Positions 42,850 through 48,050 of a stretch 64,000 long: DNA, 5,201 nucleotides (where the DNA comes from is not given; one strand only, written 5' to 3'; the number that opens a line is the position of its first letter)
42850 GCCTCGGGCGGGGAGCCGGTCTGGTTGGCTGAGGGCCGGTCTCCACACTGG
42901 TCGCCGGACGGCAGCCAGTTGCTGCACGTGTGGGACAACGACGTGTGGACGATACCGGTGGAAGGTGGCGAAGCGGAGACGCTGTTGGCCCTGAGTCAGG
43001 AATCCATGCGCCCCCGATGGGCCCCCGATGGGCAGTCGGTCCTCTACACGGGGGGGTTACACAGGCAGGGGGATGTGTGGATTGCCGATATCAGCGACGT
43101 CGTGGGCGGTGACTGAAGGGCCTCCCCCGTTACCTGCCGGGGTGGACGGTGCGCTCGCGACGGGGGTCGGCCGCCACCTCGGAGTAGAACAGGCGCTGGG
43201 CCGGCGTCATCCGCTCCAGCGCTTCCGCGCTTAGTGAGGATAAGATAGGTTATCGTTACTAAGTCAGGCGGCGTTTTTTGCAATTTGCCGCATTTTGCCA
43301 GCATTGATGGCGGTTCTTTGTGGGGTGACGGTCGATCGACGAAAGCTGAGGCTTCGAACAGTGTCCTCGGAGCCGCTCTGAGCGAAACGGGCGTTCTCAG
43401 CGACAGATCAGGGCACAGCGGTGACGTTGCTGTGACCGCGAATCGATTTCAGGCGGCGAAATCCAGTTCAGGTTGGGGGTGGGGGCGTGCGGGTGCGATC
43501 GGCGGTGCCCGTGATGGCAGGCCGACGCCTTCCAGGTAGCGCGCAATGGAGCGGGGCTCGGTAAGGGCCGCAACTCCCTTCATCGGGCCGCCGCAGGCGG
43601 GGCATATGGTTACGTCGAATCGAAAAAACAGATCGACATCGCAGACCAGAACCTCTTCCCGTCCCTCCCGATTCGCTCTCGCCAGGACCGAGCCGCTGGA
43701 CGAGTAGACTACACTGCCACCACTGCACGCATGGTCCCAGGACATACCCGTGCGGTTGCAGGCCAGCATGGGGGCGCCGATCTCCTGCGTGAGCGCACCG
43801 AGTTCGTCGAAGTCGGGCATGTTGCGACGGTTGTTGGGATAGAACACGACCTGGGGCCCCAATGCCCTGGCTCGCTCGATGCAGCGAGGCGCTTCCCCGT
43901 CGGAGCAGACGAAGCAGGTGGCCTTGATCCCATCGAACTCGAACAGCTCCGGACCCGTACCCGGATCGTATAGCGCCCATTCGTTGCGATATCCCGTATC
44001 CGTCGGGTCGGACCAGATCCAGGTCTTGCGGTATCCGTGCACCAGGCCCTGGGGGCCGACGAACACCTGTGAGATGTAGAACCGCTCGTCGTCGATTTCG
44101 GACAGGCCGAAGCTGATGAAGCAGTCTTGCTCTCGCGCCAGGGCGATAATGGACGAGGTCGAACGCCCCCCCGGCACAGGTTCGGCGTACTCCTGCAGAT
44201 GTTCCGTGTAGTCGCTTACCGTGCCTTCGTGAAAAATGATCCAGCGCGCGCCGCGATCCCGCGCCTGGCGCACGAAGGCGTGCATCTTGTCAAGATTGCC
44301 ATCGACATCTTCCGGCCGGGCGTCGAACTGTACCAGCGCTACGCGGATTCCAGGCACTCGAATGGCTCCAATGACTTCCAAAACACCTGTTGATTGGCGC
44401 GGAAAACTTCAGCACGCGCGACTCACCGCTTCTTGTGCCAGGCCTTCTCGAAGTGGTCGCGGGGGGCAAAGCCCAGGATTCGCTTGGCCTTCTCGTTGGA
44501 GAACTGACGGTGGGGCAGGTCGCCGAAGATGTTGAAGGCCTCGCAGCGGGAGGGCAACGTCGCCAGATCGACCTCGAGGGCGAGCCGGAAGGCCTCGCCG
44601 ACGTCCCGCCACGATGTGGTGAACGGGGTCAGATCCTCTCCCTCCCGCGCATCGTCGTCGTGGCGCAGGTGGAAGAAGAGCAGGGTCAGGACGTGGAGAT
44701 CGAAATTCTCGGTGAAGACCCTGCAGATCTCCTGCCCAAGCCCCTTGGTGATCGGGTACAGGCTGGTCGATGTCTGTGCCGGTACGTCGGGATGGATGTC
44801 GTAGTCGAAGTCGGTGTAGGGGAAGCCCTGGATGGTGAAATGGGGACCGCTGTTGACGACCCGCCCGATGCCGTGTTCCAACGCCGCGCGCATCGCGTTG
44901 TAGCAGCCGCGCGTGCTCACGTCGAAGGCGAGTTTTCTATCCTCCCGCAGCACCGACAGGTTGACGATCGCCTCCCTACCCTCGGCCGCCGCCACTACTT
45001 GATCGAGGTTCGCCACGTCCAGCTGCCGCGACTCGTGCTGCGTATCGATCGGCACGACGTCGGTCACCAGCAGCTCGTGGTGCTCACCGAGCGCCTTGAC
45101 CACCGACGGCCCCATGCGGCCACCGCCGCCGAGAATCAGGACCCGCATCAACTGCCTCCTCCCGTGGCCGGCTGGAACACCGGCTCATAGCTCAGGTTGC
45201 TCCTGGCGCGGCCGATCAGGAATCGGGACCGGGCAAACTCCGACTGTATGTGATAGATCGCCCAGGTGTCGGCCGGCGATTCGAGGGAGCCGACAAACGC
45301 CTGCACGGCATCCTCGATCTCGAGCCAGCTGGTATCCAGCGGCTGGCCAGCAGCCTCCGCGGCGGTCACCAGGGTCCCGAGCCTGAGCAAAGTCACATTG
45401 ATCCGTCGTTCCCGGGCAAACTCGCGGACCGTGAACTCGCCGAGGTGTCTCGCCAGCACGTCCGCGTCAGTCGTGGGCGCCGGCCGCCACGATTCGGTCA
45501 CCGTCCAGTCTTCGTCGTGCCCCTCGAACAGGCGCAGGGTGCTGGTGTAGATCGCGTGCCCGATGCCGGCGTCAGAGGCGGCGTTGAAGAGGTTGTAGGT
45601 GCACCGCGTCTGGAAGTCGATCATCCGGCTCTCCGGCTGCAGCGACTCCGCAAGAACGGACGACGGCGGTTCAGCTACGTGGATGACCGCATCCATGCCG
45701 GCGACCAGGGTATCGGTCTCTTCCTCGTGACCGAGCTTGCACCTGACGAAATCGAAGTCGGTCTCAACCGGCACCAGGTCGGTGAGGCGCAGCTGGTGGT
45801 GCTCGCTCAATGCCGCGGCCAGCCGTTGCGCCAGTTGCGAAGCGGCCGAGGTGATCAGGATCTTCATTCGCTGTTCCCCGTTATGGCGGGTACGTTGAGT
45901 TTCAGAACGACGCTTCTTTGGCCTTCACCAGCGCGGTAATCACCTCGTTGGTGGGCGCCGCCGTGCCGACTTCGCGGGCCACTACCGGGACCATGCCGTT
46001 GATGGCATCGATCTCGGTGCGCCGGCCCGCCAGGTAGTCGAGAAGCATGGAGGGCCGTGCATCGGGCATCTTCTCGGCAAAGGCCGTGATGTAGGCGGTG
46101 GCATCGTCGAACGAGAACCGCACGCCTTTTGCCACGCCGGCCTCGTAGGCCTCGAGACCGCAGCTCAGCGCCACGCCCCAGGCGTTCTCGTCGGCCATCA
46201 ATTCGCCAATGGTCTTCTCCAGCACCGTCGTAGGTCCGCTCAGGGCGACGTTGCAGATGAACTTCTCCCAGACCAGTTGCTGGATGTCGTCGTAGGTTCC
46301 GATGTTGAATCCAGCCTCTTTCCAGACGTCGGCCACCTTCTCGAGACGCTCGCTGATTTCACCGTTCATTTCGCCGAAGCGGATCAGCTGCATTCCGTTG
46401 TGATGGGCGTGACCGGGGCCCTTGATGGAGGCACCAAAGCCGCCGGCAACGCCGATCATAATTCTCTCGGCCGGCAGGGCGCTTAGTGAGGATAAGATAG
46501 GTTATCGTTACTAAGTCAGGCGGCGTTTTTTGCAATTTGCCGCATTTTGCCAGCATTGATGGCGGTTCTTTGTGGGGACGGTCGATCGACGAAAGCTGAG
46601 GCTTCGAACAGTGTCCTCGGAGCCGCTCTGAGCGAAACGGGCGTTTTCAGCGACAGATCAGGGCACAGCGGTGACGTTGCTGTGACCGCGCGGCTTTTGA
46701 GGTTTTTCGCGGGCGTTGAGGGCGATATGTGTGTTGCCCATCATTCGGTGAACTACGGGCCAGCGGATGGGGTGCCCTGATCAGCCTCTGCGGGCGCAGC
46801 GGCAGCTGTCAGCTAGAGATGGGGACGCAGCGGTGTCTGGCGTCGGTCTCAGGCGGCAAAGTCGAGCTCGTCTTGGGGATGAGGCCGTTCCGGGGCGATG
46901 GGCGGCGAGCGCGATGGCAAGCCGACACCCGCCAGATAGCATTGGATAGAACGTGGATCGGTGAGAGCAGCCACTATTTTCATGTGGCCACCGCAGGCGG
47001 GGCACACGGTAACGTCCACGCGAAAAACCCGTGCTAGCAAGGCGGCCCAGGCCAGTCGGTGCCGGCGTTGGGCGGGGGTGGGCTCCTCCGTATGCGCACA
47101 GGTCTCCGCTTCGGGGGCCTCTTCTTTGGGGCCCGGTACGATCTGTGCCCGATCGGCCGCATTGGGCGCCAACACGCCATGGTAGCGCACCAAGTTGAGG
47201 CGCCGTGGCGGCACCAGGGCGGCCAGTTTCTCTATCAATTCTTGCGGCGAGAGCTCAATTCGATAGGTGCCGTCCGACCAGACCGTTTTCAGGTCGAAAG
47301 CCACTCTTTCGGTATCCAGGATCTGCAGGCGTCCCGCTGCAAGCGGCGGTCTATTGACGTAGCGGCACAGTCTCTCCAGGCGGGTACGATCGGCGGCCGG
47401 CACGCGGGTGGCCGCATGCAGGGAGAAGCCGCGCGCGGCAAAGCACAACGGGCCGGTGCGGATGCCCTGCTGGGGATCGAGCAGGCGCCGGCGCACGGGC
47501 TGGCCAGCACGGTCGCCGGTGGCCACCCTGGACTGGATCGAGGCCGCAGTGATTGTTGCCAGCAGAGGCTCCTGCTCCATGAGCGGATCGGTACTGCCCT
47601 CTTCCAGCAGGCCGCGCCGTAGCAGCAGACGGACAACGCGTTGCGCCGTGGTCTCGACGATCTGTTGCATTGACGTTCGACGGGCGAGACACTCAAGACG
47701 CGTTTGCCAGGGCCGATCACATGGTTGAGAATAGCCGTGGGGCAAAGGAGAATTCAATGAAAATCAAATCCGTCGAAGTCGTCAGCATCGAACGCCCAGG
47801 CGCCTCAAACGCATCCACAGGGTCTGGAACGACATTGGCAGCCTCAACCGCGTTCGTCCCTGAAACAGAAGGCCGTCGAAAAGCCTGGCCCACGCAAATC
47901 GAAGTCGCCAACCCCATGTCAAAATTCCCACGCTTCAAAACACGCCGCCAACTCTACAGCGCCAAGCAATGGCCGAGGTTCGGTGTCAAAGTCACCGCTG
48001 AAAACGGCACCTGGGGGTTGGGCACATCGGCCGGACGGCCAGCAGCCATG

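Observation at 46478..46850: The 214-bp module is far more conserved than the adjacent transposase sequence, which suggests it moves or recombines as an independent unit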

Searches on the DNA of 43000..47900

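Call 70: search_rna_families(source=window, start=43000, end=47900, threshold=evalue, max_evalue=1)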
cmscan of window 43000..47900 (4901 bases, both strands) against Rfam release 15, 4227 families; matches with E-value up to 1: 0.
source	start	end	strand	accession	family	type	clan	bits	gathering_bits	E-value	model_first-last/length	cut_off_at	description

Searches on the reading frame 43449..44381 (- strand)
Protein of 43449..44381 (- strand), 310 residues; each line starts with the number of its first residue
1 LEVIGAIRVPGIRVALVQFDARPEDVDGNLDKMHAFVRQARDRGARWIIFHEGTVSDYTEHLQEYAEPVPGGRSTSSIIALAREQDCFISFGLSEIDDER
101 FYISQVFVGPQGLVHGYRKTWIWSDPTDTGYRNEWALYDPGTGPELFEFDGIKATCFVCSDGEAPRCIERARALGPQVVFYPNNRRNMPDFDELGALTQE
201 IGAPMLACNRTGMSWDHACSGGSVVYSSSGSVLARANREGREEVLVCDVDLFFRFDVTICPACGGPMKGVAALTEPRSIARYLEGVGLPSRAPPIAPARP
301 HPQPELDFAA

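Call 7: search_protein_families(library=pfam, proteins=[window:43449-44381:-], max_evalue=0.01)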
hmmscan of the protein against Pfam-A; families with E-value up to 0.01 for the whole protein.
window:43449-44381:- (310 aa): 1 family
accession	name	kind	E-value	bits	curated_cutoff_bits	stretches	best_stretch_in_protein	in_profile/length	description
PF00795.27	CN_hydrolase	-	2e-24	86.8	23.2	1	13-251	1-248/256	Carbon-nitrogen hydrolase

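Call 8: search_protein_families(library=ncbifam, proteins=[window:43449-44381:-], max_evalue=0.01)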
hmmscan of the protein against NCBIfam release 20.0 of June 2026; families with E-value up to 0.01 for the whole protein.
window:43449-44381:- (310 aa): 4 families
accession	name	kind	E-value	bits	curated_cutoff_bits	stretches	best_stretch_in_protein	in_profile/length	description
NF040852.1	nitrile_Arch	equivalog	2.1e-19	69.7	500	1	12-252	1-238/262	nitrilase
TIGR03381.1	agmatine_aguB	equivalog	3.9e-15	55.9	410.25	1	12-251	1-255/279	N-carbamoylputrescine amidase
NF010588.0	PRK13981.1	equivalog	1.8e-10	39.9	479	1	12-245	5-240/546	NAD+ synthase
TIGR04048.1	nitrile_sll0784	equivalog_domain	0.0011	18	502.6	0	12-118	3-123/301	Nit6803 family nitrilase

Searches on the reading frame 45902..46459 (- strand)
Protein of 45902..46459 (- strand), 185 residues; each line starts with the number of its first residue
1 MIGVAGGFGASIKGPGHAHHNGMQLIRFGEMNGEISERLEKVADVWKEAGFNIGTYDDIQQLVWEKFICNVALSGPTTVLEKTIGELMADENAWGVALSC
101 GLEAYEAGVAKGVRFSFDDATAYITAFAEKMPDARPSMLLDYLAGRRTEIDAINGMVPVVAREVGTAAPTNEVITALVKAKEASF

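Call 11: search_protein_families(library=pfam, proteins=[window:45902-46459:-], max_evalue=0.001)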
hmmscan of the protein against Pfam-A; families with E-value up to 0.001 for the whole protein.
window:45902-46459:- (185 aa): 1 family
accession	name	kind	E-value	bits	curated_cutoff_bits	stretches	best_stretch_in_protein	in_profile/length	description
PF08546.17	ApbA_C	-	3.6e-31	108.6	22.7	1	58-182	1-125/125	Ketopantoate reductase PanE/ApbA C terminal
